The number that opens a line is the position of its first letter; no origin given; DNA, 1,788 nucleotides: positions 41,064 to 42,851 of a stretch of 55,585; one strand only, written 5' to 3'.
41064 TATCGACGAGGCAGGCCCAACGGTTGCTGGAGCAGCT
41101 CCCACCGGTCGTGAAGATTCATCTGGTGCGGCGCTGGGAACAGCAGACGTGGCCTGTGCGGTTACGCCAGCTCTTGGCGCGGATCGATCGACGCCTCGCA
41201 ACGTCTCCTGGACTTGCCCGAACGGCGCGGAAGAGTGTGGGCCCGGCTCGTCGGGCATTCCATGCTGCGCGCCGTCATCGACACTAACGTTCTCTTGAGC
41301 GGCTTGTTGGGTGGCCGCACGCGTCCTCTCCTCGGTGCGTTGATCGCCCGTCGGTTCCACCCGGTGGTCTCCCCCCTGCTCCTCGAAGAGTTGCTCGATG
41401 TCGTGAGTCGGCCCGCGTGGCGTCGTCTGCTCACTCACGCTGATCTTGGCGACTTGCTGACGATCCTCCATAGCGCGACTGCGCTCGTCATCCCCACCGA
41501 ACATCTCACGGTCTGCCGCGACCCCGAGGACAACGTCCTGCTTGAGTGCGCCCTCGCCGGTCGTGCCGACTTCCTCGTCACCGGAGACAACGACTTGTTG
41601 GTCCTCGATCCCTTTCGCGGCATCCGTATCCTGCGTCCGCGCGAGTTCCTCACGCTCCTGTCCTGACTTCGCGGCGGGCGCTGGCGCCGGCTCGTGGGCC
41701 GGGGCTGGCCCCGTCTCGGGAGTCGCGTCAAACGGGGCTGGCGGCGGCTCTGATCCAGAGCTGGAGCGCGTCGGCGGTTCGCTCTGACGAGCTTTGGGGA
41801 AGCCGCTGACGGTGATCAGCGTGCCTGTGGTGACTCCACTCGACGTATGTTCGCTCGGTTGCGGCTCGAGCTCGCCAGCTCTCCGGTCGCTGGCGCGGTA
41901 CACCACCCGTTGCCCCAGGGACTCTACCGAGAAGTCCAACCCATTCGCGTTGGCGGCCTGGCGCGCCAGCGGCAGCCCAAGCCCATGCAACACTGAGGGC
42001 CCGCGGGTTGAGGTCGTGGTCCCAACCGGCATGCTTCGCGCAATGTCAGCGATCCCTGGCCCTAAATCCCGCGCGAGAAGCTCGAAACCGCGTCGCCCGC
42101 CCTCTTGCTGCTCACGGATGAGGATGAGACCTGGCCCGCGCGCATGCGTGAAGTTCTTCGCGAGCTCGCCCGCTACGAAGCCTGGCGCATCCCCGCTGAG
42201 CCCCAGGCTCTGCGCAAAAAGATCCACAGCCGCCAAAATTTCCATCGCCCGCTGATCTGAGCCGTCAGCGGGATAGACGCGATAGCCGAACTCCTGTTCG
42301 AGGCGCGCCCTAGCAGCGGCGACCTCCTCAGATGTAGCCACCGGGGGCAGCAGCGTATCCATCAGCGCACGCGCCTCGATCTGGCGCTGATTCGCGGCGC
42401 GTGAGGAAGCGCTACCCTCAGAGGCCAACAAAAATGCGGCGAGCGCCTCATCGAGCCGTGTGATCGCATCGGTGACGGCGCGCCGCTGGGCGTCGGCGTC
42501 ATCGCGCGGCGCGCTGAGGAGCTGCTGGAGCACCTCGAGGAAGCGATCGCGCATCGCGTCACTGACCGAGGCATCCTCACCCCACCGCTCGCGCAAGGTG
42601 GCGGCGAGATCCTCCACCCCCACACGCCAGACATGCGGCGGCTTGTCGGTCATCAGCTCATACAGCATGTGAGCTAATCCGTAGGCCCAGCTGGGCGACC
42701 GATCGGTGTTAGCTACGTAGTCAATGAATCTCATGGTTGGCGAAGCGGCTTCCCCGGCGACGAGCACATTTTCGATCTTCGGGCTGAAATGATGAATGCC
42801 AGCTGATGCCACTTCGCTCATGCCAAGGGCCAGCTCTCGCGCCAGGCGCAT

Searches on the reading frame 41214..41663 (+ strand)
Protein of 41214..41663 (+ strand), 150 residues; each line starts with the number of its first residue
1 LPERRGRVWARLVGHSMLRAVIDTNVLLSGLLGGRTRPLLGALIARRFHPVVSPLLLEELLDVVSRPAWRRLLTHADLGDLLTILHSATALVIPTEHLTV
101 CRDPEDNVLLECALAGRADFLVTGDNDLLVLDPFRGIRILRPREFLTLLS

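Call 9: search_protein_families(library=pfam, proteins=[window:41214-41663:+], max_evalue=0.01)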
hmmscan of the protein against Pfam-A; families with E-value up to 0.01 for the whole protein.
window:41214-41663:+ (150 aa): 2 families
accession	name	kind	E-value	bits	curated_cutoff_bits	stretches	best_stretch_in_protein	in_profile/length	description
PF13470.12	PIN_3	-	6e-24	85.5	27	1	19-126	1-114/115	PIN domain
PF01850.27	PIN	-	6.8e-05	23.9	23.6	1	21-128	2-114/120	PIN domain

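Call 13: find_homologous_proteins(query=window:41262-41663:+)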
Query window:41262-41663:+ (134 aa): 462 proteins with E <= 0.001 among 586 candidates; the best 120 are listed.
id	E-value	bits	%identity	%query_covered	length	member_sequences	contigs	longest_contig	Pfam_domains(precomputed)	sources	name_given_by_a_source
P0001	8.2e-48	180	69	100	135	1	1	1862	PF01850.28,PF13470.13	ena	-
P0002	2.0e-47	178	69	100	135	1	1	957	PF01850.28,PF13470.13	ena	-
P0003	1.4e-45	172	66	99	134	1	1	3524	PF01850.28,PF13470.13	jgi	-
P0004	1.5e-45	172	65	97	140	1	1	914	PF01850.28,PF13470.13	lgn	-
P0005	4.1e-45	171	63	99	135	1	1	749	PF01850.28,PF24109.2,PF13470.13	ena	-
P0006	9.8e-45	170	63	99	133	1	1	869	PF01850.28,PF13470.13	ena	-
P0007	3.4e-44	168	65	99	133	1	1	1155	PF13470.13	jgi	jgi:putative PIN family toxin of toxin-antitoxin system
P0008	1.1e-43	166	61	100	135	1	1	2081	PF01850.28,PF13470.13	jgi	-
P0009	2.1e-43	165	63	99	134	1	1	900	PF01850.28,PF13470.13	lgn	-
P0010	7.1e-43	164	64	100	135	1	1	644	PF01850.28,PF13470.13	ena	-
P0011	8.9e-43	163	64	99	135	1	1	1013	PF01850.28,PF13470.13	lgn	-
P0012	7.7e-42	160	63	99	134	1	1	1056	PF01850.28,PF13470.13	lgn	-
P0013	4.3e-41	158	62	96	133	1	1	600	PF01850.28,PF13470.13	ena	-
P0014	9.9e-41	157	62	97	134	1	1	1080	PF01850.28,PF10130.16,PF13470.13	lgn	-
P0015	2.5e-40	155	59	96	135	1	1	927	PF01850.28,PF13470.13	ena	-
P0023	9.9e-35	137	55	99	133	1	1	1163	PF13470.13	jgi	jgi:putative PIN family toxin of toxin-antitoxin system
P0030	2.5e-31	126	53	100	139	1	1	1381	PF01850.28,PF13470.13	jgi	-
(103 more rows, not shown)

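Call 14: find_encoding_contigs(protein=window:41262-41663:+, flank=10000)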
Protein window:41262-41663:+ (134 aa): no gene with exactly this product is on record in the collection.

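Call 15: find_encoding_contigs(protein=P0003, flank=5000, max_places=3)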
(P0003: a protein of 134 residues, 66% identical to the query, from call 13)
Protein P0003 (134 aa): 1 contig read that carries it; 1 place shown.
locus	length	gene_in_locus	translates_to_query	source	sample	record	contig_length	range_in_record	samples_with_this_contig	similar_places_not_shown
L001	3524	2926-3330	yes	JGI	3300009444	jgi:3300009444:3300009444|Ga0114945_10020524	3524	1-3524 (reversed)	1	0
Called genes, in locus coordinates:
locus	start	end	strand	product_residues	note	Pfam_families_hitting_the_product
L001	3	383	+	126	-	?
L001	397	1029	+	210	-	PF01596:Methyltransf_3, PF13578:Methyltransf_24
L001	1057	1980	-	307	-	-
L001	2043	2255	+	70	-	PF01954:AF2212-like (weak)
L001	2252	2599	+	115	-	PF02452:PemK_toxin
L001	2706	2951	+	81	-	PF10025:DUF2267 (weak)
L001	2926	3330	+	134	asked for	PF01850:PIN (weak), PF13470:PIN_3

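Call 16: find_encoding_contigs(protein=P0001, flank=5000, max_places=3)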
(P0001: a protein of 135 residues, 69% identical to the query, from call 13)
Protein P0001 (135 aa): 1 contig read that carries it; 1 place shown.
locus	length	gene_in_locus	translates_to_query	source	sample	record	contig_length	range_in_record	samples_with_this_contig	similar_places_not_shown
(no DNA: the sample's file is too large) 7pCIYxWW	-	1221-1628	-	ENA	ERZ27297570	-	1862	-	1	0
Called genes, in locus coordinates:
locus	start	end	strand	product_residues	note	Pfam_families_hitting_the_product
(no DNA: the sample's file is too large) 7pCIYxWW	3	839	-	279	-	?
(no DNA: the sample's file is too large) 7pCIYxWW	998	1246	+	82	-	-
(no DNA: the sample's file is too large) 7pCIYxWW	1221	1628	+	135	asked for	PF01850:PIN (weak), PF13470:PIN_3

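Call 17: find_encoding_contigs(protein=P0008, flank=5000, max_places=3)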
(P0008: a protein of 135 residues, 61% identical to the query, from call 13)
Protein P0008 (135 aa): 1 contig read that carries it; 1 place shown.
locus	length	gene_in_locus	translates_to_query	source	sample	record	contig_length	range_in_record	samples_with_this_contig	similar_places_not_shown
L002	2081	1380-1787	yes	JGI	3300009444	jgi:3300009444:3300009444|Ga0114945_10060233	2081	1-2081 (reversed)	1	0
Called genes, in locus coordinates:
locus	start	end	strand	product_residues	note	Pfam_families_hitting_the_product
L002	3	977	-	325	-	?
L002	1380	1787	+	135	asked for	PF01850:PIN (weak), PF13470:PIN_3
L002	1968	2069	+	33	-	-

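Call 49: find_related_loci(query=A2, collection=metagenome_contigs, flank=10000)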
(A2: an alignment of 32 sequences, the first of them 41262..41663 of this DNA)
Query A2 (134 aa) in metagenome_contigs; peptide patterns used: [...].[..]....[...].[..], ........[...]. (x = any residue, [..] = any of these).
600 stretches matched a pattern (row limit reached: there are more); 557 encode a relative of the query (tblastn E <= 1e-3); the best 80 are kept; 80 distinct loci.
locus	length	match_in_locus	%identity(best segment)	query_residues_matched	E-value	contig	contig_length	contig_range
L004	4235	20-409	51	2-130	5e-35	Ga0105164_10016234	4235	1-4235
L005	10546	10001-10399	47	1-134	8e-34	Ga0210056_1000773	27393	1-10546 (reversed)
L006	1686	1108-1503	43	2-133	6e-34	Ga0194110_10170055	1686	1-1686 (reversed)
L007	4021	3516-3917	43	1-133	2e-31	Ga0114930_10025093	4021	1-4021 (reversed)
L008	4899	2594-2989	48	1-133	7e-30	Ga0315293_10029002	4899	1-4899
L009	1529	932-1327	38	2-133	4e-29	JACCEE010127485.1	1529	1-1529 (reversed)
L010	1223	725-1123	43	2-134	2e-29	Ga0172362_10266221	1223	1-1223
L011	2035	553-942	45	2-130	1e-27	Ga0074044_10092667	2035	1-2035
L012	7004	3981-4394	41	1-134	2e-27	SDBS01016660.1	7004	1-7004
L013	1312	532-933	44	1-134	9e-28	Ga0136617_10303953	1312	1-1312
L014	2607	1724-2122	44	3-134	2e-27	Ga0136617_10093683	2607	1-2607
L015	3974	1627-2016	44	1-130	2e-27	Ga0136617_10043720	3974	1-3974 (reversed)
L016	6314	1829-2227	41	2-133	4e-27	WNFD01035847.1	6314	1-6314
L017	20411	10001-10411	44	1-133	2e-26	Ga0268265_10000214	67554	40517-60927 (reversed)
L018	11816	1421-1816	45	2-132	2e-26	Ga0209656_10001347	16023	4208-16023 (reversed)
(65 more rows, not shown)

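Call 62: find_related_loci(query=window:41262-41663:+, collection=genome_contigs, flank=10000)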
Query window:41262-41663:+ (134 aa) in genome_contigs; peptide patterns used: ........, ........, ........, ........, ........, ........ (x = any residue, [..] = any of these).
360 stretches matched a pattern; 48 encode a relative of the query (tblastn E <= 1e-3); 48 distinct loci.
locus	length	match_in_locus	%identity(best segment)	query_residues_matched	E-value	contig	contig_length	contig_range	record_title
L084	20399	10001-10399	46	1-132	2e-29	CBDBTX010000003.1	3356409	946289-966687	MAG: Longimicrobiales bacterium isolate 3e28c430-6e63-4a8d-95b2-bafbbb36c5d5 genome assembly, contig: contig_3, whole ge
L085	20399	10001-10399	46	1-132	2e-29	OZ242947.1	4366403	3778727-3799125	MAG: Longimicrobiales bacterium isolate 6a20f8b5-db70-4629-8ce6-c1477a6cfa53 genome assembly, chromosome: 1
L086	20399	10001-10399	45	1-132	2e-28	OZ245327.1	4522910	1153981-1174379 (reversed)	MAG: Longimicrobiales bacterium isolate a868c1f5-20c0-43c7-9325-8e090fe4a492 genome assembly, chromosome: 1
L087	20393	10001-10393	46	1-130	1e-28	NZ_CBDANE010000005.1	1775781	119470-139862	MAG: Candidatus Palauibacter sp. isolate 86f7a3db-c590-4dc5-8cab-a69d54639cc7 contig_5, whole genome shotgun sequence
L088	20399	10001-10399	45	1-132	5e-28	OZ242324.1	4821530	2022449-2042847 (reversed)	MAG: Longimicrobiales bacterium isolate 07de4c10-1fa3-4f23-aeab-92fd89ad4539 genome assembly, chromosome: 1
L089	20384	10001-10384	46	3-130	2e-27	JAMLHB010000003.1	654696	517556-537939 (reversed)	MAG: Flavobacteriales bacterium isolate ACE_NR_BACT18 ACE_NR_BACT18_3, whole genome shotgun sequence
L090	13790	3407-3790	44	3-130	4e-27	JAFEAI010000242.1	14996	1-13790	MAG: Bacteroidetes bacterium isolate SZAS LIN-79 LIN-664__242__length-14996, whole genome shotgun sequence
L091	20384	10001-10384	45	3-130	2e-26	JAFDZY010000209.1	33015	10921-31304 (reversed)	MAG: Bacteroidetes bacterium isolate SZAS AMP-78 CK_MAG-79__209__length-33015, whole genome shotgun sequence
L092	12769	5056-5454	41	3-134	1e-24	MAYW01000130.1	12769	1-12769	MAG: Candidatus Scalindua rubra isolate BSI-1 SCARUB_contig000130, whole genome shotgun sequence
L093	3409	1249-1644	40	2-132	1e-24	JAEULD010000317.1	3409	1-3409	MAG: Candidatus Odyssella sp. isolate new MAG-112 k141_1175821, whole genome shotgun sequence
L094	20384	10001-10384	42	5-131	3e-24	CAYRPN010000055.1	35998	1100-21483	MAG TPA_asm: uncultured Phycisphaeraceae bacterium isolate SRP150892_co2_328 genome assembly, contig: NODE_1421_length_3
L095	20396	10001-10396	43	2-132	6e-24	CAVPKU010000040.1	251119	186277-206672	MAG: uncultured Acidobacteriaceae bacterium isolate MFD10064.bin.2.65 genome assembly, contig: contig_5975, whole genome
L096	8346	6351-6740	45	2-130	5e-24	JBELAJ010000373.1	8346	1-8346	MAG: Terriglobia bacterium isolate SPRUCE 90 SPRUCE_90_373, whole genome shotgun sequence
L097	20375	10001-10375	40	3-126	1e-22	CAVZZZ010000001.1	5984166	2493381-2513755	MAG: uncultured Planctomycetia bacterium isolate MFD01633.bin.2.50 genome assembly, contig: contig_1554, whole genome sh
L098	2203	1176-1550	41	1-124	8e-23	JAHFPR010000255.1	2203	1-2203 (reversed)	MAG: Alphaproteobacteria bacterium isolate nzgw531 NODE_88477_length_2204_cov_1.891023, whole genome shotgun sequence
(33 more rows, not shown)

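Call 64: find_encoding_contigs(protein=P0007, flank=5000, max_places=2)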
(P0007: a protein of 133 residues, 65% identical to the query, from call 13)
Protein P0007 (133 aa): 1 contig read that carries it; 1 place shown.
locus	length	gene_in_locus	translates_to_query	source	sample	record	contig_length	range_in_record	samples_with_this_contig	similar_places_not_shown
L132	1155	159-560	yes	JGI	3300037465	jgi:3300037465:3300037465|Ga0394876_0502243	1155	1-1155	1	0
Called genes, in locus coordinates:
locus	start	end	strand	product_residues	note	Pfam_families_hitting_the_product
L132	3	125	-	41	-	?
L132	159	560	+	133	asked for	PF13470:PIN_3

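Call 65: find_encoding_contigs(protein=P0030, flank=5000, max_places=2)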
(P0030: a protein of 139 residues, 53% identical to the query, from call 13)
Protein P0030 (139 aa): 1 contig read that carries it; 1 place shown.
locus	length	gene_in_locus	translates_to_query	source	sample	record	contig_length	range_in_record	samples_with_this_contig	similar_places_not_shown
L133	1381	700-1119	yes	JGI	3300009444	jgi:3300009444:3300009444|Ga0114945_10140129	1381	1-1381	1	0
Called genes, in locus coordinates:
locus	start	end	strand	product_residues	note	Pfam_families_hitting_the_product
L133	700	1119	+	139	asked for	PF01850:PIN (weak), PF13470:PIN_3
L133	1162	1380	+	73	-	?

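Call 66: find_encoding_contigs(protein=P0023, flank=5000, max_places=2)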
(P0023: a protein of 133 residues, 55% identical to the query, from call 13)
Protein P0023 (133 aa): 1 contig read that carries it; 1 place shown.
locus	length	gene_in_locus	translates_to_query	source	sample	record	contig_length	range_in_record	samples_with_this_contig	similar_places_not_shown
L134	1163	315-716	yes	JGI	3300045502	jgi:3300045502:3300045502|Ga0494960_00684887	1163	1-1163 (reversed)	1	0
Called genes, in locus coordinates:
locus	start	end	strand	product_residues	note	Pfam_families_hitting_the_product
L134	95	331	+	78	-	-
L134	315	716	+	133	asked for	PF13470:PIN_3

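Call 76: search_protein_families(library=ncbifam, proteins=[window:41262-41663:+], max_evalue=0.01)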
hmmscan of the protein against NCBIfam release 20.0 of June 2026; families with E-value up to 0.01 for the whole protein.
window:41262-41663:+ (134 aa): 2 families
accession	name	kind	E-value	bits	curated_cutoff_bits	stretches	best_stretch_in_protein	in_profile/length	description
TIGR00305.1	TIGR00305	equivalog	1e-24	87.1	29.15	1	3-115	1-115/115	putative toxin-antitoxin system toxin component, PIN family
NF046100.1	RSP_2648_fam_PIN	equivalog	0.005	16.8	170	1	5-108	2-104/177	RSP_2648 family PIN domain-containing protein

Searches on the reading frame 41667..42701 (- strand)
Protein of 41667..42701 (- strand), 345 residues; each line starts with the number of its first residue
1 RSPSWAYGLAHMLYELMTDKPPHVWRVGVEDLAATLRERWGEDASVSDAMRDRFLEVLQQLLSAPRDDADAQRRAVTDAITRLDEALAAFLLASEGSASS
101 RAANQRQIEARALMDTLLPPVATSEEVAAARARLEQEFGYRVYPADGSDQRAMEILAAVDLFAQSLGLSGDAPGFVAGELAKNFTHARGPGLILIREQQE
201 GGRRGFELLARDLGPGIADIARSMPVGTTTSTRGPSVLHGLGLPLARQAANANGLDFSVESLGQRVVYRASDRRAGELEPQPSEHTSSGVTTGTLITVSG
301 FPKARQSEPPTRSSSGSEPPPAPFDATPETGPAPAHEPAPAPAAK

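Call 21: search_protein_families(library=pfam, proteins=[window:41667-42701:-], max_evalue=10)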
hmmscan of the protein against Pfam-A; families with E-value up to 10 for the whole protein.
window:41667-42701:- (345 aa): 1 family
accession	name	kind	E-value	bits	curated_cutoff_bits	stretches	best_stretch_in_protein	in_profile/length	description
PF02518.31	HATPase_c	-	0.11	13.4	26.4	1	184-260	17-94/111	Histidine kinase-, DNA gyrase B-, and HSP90-like ATPase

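Call 81: search_solved_structures(query=window:41790-42701:-, max_evalue=1, show_alignments=1)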
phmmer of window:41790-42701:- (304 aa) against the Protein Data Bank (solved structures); distinct sequences matched with E-value up to 1: 3.
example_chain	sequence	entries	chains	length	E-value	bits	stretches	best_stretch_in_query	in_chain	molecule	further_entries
5njt_T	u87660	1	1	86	0.23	14.3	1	35-99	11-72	30S ribosomal protein S20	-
6htq_t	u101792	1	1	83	0.23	14.3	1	35-99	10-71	30S ribosomal protein S20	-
3j9w_AT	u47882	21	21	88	0.24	14.3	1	35-99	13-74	30S ribosomal protein bS20 | 30S ribosomal protein S20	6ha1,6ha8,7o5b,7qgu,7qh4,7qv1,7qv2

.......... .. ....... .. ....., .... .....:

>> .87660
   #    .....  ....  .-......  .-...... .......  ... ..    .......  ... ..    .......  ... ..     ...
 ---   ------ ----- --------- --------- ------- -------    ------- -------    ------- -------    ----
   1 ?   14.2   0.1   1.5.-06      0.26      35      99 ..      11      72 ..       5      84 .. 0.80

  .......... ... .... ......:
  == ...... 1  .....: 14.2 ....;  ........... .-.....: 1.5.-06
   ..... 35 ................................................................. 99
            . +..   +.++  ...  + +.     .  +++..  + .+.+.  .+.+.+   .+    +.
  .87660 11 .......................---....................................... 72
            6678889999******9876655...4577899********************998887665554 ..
